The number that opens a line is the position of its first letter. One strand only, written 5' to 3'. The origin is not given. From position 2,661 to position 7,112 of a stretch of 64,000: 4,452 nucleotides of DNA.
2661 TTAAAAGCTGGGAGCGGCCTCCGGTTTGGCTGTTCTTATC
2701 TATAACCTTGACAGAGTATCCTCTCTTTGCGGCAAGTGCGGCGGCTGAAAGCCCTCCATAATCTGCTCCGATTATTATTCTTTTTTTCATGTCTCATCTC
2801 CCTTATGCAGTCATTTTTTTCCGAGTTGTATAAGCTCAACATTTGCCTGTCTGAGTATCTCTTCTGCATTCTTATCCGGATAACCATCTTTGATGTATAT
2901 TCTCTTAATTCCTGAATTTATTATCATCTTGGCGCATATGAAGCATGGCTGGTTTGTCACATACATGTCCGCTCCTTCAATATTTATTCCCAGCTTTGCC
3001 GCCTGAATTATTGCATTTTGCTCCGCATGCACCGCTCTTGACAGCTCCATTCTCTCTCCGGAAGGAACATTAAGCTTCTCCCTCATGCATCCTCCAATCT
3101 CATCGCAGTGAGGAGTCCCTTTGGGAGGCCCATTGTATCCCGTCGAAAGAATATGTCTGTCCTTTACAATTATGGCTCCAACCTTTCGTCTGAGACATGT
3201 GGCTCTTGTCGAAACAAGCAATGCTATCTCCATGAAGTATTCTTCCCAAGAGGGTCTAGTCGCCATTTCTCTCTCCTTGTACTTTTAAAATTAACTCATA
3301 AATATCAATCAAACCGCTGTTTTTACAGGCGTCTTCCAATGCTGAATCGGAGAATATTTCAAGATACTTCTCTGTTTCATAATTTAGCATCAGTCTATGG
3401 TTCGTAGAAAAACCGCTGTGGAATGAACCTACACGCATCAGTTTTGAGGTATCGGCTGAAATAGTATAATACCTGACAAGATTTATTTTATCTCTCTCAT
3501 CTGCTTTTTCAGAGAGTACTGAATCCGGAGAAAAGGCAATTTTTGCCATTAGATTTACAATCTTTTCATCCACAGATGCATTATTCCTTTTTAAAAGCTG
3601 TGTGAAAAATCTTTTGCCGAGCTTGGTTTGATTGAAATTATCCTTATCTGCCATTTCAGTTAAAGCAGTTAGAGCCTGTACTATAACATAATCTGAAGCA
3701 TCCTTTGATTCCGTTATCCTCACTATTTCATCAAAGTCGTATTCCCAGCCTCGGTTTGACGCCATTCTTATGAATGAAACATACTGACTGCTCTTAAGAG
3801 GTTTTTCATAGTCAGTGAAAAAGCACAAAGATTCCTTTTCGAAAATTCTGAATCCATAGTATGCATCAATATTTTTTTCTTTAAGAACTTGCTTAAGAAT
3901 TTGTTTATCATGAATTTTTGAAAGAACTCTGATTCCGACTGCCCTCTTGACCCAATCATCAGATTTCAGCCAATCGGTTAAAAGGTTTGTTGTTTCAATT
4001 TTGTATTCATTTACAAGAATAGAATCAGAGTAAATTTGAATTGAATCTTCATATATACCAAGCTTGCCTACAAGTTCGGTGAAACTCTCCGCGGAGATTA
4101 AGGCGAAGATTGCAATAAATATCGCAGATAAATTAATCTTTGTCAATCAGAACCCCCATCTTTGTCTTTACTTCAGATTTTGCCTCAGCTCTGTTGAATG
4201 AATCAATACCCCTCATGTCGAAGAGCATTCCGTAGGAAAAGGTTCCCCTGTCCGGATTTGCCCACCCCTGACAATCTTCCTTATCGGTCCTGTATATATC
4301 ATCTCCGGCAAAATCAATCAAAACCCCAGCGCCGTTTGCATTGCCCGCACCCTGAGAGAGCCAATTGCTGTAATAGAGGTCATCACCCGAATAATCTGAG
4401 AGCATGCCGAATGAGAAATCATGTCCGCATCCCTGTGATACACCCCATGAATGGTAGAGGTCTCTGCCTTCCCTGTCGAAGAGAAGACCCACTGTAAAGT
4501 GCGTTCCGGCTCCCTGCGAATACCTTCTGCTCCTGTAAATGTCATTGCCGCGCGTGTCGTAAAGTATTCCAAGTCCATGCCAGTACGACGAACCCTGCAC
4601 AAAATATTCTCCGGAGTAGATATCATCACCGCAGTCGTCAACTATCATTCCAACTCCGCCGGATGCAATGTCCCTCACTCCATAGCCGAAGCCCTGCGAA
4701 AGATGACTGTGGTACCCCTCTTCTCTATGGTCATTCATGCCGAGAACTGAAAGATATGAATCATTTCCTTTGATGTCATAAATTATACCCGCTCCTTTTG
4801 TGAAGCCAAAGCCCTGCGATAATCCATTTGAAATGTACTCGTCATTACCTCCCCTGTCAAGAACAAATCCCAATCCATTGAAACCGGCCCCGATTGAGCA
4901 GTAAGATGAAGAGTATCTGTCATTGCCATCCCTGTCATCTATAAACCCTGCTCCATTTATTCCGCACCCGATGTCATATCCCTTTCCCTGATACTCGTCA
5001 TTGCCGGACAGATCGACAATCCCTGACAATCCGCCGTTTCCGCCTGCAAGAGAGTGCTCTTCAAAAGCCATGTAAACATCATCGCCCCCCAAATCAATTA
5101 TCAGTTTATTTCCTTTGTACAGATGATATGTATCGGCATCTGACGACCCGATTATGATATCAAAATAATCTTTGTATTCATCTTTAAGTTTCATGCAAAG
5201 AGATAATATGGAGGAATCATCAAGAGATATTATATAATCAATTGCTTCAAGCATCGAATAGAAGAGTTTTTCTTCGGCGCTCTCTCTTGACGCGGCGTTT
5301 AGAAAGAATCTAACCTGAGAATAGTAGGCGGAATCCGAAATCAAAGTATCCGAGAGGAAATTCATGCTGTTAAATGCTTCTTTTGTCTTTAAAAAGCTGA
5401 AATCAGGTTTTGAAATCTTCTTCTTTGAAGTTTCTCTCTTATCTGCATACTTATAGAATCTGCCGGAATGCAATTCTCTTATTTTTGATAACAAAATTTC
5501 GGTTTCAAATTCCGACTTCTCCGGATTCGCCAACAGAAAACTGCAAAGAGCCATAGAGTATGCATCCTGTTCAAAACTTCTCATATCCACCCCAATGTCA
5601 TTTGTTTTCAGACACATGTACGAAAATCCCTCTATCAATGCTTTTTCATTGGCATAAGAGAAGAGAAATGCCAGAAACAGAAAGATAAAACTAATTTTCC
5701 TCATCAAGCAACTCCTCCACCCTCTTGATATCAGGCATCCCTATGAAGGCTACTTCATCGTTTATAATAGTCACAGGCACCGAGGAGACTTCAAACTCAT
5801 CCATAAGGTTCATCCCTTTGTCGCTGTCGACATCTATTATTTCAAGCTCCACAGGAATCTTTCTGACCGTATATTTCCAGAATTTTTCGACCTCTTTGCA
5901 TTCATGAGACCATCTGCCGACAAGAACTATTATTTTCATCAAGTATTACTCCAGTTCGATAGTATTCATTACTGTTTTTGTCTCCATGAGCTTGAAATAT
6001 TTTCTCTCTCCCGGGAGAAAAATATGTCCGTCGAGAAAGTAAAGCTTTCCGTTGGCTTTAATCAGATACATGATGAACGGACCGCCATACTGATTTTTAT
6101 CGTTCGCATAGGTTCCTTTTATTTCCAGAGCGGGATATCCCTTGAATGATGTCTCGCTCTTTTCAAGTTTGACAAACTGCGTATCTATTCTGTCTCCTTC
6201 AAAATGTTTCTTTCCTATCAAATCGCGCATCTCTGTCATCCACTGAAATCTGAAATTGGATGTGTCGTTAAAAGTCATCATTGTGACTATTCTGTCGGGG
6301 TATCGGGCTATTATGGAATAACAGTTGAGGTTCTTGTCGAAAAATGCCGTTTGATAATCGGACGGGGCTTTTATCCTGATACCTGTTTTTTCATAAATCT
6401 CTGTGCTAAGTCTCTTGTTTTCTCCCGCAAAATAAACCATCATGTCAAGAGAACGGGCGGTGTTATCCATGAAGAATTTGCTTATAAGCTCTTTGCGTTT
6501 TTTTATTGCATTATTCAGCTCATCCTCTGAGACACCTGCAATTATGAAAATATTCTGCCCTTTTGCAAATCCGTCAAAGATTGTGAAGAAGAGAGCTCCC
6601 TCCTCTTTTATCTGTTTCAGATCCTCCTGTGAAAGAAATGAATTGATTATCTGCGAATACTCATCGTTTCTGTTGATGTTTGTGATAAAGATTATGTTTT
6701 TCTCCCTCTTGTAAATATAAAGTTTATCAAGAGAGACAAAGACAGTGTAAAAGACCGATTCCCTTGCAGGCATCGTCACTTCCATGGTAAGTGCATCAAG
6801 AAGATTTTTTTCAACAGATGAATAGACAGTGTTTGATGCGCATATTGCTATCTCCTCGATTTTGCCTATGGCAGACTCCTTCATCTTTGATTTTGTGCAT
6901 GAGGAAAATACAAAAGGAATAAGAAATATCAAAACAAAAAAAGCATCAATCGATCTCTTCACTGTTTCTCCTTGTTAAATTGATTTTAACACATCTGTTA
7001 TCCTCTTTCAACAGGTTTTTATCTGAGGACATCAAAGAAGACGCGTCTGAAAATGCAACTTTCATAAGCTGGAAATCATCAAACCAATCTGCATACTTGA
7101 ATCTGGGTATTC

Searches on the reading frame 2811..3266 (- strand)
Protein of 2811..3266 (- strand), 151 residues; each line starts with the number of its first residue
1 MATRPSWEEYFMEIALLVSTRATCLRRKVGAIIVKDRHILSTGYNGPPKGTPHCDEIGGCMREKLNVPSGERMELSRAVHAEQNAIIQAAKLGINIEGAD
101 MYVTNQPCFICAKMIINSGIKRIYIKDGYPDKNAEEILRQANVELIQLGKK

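Call 69: search_protein_families(library=pfam, proteins=[window:2811-3266:-], max_evalue=0.0001)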
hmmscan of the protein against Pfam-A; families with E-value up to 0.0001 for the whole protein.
window:2811-3266:- (151 aa): 3 families
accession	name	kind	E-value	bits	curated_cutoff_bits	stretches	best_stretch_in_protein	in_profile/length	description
PF00383.29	dCMP_cyt_deam_1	-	9.2e-28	96.6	25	1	6-125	2-100/102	Cytidine and deoxycytidylate deaminase zinc-binding region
PF14437.12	MafB19-deam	-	9e-21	74.7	27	1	6-132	2-106/142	MafB19-like deaminase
PF14439.12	Bd3614-deam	-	6.4e-05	23.4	38.5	0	78-134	34-93/113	Bd3614-like deaminase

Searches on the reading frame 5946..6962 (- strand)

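Call 69: search_protein_families(library=pfam, proteins=[window:5946-6962:-], max_evalue=0.0001)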
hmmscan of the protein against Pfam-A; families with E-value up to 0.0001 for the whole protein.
window:5946-6962:- (338 aa): 1 family
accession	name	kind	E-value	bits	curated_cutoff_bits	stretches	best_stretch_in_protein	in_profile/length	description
PF16125.10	DUF4837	-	1.7e-29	103.3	25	1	31-331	1-292/295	Domain of unknown function (DUF4837)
